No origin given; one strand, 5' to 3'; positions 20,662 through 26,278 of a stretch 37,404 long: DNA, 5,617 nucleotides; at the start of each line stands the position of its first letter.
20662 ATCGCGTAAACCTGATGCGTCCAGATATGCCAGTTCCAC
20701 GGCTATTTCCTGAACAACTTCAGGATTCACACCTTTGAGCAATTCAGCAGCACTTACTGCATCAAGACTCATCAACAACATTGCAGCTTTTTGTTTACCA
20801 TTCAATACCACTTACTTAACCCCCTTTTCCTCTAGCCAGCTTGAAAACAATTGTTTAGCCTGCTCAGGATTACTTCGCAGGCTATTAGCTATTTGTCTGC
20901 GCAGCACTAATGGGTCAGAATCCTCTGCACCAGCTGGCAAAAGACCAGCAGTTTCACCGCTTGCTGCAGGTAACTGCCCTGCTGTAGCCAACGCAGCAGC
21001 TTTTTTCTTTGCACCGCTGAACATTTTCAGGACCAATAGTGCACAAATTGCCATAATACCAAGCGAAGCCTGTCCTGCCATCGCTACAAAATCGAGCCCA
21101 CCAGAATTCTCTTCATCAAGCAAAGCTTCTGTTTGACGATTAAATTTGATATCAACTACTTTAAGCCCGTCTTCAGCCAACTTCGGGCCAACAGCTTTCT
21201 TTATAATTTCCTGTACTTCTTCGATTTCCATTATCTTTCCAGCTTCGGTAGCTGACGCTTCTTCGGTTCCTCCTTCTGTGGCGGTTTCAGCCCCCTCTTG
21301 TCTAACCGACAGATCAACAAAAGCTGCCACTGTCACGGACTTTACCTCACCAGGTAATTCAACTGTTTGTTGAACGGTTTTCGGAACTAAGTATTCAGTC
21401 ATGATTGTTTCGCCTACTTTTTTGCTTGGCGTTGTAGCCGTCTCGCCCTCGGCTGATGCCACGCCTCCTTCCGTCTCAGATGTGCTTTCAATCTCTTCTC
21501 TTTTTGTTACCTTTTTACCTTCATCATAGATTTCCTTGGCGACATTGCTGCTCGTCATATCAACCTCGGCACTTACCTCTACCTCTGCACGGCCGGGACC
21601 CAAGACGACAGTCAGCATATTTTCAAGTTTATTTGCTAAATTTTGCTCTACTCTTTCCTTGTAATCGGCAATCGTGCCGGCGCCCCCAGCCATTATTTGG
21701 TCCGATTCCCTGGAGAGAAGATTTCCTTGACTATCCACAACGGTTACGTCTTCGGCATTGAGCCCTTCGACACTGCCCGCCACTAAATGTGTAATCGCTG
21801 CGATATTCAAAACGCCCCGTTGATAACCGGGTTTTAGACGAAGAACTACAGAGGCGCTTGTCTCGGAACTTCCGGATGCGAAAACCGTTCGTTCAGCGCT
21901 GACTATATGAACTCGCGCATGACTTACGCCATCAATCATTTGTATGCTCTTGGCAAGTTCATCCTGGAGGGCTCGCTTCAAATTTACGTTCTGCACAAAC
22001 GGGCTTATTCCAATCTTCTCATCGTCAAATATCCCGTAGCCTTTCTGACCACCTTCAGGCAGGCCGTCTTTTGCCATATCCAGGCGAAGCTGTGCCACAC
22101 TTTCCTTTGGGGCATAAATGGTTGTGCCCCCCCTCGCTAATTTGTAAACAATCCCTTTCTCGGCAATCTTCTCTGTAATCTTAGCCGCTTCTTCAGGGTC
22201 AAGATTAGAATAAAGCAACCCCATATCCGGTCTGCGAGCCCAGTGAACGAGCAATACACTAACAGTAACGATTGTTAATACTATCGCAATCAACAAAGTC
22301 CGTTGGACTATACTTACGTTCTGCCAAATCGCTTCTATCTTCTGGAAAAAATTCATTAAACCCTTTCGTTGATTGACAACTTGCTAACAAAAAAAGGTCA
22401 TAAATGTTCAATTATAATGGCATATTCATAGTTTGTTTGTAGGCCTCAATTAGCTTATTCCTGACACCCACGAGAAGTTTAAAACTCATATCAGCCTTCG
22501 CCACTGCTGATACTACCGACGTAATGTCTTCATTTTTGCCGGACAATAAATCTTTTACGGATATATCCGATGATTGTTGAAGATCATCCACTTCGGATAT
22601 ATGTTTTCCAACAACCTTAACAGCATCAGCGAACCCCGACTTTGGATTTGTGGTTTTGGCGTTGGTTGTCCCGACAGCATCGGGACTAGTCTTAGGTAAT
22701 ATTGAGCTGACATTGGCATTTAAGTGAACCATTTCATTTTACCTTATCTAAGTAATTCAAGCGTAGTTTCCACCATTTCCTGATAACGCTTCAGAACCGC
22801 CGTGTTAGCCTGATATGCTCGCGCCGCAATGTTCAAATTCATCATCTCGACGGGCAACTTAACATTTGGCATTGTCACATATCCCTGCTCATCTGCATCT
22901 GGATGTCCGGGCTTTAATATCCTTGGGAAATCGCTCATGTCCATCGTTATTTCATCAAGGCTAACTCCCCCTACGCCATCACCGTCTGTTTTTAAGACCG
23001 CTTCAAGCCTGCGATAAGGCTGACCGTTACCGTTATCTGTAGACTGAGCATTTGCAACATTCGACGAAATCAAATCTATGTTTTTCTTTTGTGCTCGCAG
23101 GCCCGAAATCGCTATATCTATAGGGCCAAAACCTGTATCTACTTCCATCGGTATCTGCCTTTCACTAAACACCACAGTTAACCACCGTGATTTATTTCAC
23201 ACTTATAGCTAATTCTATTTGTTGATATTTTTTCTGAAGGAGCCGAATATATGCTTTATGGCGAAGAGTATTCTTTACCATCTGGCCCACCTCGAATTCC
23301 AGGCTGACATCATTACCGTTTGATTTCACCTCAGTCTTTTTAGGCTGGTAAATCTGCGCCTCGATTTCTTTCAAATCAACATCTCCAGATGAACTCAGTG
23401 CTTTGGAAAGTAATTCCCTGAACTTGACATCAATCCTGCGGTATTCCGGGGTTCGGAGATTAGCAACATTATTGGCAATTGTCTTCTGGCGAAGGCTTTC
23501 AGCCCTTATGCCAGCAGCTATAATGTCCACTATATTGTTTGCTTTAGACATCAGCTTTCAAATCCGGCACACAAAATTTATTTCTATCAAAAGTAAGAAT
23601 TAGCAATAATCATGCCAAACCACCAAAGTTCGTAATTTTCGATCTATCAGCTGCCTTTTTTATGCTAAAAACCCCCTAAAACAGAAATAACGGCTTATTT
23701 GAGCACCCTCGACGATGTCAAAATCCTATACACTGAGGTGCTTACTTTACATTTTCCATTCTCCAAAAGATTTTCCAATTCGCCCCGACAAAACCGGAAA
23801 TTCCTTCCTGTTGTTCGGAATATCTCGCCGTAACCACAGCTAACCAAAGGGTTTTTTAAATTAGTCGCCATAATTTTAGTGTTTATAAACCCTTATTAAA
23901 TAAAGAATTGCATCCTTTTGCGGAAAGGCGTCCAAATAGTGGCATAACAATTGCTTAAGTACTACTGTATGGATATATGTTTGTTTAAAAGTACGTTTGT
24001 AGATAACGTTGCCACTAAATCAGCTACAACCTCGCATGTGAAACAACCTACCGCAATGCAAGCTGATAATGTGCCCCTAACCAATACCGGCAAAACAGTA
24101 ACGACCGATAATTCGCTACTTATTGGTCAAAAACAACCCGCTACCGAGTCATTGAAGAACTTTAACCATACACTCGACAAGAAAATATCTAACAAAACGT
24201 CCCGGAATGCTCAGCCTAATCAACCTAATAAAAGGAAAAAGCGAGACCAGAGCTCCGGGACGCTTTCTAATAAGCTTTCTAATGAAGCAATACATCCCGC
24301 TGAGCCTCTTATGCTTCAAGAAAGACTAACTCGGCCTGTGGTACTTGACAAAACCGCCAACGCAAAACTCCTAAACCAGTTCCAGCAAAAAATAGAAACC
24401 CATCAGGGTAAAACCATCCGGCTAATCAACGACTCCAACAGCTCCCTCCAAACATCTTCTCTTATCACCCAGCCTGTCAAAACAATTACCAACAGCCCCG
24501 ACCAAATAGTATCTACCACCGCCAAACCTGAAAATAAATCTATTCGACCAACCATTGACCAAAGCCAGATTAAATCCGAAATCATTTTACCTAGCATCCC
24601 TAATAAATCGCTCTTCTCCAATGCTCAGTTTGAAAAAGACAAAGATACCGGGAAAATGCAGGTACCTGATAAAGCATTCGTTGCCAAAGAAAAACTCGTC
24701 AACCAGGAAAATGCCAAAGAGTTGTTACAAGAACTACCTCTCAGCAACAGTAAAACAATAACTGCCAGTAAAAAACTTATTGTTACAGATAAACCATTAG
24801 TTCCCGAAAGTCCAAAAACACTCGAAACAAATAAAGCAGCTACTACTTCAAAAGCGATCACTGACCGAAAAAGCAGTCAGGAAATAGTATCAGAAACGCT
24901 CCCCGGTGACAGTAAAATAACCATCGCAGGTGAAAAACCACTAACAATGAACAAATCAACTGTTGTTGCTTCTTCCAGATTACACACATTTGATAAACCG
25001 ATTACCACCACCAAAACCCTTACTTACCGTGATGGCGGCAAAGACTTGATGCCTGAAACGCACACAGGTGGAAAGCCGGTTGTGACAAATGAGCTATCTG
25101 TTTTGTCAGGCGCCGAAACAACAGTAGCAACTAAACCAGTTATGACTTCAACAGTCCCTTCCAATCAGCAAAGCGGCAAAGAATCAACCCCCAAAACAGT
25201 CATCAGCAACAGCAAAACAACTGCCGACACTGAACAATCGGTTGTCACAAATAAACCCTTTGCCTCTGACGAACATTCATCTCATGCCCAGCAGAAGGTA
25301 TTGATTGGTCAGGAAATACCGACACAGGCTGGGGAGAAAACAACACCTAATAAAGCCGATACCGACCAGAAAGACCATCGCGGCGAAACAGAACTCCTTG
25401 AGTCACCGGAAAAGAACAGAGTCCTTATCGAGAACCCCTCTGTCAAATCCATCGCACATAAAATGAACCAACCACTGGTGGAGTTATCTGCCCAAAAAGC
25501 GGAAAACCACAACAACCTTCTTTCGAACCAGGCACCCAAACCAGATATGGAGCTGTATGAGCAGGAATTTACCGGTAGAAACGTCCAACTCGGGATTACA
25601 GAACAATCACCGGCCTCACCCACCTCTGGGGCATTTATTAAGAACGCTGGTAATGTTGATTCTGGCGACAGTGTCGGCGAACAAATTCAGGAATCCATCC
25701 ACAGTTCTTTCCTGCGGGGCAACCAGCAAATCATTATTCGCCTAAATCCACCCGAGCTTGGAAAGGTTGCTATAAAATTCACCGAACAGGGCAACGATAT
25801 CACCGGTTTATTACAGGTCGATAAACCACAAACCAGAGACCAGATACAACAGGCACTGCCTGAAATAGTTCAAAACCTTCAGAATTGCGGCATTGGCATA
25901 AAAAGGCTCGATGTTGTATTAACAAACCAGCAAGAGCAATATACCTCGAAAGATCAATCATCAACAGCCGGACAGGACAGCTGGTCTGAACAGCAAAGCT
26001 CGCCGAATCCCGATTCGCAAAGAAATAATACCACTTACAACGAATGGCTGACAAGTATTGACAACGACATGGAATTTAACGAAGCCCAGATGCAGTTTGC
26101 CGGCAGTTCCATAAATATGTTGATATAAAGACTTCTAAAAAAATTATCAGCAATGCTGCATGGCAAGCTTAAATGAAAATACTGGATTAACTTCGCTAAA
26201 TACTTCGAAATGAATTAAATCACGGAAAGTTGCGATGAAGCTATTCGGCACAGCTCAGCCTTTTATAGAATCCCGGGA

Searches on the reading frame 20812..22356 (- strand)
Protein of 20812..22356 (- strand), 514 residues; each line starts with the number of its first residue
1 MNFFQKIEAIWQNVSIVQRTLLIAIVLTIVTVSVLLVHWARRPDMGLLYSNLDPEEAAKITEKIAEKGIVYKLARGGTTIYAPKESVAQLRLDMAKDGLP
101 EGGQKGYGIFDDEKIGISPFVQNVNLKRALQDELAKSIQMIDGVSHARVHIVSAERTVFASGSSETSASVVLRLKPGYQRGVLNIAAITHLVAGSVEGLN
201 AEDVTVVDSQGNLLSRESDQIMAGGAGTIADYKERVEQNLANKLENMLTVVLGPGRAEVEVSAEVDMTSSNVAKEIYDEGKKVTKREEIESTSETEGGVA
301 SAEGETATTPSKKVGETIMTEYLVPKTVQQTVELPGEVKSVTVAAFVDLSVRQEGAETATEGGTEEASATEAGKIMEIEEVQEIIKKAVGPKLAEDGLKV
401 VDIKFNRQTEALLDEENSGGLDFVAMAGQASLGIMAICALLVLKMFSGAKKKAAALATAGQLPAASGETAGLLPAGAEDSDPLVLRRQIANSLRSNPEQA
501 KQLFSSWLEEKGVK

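Call 38: search_protein_families(library=pfam, proteins=[window:20812-22356:-], max_evalue=1)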
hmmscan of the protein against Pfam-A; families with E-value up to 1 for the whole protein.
window:20812-22356:- (514 aa): 2 families
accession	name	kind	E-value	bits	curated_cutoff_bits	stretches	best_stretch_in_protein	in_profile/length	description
PF01514.23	YscJ_FliF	-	8.4e-57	192.4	24.4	1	41-215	2-178/179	Secretory protein of YscJ/FliF family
PF08345.17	YscJ_FliF_C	-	2.1e-17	64.4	23.8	1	248-405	1-147/147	Flagellar M-ring protein C-terminal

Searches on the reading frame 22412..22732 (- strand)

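Call 38: search_protein_families(library=pfam, proteins=[window:22412-22732:-], max_evalue=1)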
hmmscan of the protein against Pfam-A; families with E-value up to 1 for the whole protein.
window:22412-22732:- (106 aa): 1 family
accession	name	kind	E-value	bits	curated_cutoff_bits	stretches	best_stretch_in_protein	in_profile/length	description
PF02049.23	FliE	-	3.2e-20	72.5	22.4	1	23-105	9-88/89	Flagellar hook-basal body complex protein FliE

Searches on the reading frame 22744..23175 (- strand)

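Call 38: search_protein_families(library=pfam, proteins=[window:22744-23175:-], max_evalue=1)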
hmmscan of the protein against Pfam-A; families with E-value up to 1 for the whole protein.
window:22744-23175:- (143 aa): 2 families
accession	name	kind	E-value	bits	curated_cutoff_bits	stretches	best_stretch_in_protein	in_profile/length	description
PF06429.18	Flg_bbr_C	-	1.9e-10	40.5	23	1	97-141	2-46/46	Flagellar basal body rod FlgEFG protein C-terminal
PF00460.25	Flg_bb_rod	-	6.8e-05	23.2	20.7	1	19-46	1-27/31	Flagella basal body rod protein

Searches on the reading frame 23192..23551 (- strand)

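Call 38: search_protein_families(library=pfam, proteins=[window:23192-23551:-], max_evalue=1)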
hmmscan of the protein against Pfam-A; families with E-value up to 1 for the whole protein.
window:23192-23551:- (119 aa): 1 family
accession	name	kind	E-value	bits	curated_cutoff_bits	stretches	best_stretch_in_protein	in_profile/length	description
PF00460.25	Flg_bb_rod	-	0.00016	22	20.7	1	17-37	10-30/31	Flagella basal body rod protein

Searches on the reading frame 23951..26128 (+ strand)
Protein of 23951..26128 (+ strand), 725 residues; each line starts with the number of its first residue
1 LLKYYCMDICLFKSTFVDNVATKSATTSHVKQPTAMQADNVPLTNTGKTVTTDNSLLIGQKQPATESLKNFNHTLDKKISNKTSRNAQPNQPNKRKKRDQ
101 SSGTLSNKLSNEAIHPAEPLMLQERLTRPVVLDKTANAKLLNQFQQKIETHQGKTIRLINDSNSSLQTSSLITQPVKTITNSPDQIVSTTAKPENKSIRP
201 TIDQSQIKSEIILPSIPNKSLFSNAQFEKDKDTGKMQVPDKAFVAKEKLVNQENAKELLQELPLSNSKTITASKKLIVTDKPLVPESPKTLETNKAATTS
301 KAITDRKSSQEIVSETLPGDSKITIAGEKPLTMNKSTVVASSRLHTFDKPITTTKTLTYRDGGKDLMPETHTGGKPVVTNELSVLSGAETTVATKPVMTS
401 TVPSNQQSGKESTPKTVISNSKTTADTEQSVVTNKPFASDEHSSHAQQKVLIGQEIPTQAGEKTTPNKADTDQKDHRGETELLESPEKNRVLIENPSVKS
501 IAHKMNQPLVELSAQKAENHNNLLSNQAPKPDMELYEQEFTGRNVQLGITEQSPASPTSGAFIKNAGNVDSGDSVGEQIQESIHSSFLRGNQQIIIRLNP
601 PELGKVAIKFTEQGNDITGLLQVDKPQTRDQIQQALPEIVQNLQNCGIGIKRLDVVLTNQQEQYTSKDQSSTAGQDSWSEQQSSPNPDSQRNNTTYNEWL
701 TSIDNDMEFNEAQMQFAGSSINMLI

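Call 3: search_protein_families(library=pfam, proteins=[window:23951-26128:+], max_evalue=0.01)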
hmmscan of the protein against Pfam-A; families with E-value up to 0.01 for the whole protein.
window:23951-26128:+ (725 aa): 1 family
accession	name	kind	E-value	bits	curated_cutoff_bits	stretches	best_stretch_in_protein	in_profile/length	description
PF02120.21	Flg_hook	-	6.2e-16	58.4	29.8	1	589-663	10-84/85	Flagellar hook-length control protein FliK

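Call 4: search_protein_families(library=ncbifam, proteins=[window:23951-26128:+], max_evalue=0.01)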
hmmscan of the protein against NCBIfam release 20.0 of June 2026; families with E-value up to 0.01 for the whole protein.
window:23951-26128:+ (725 aa): 0 families
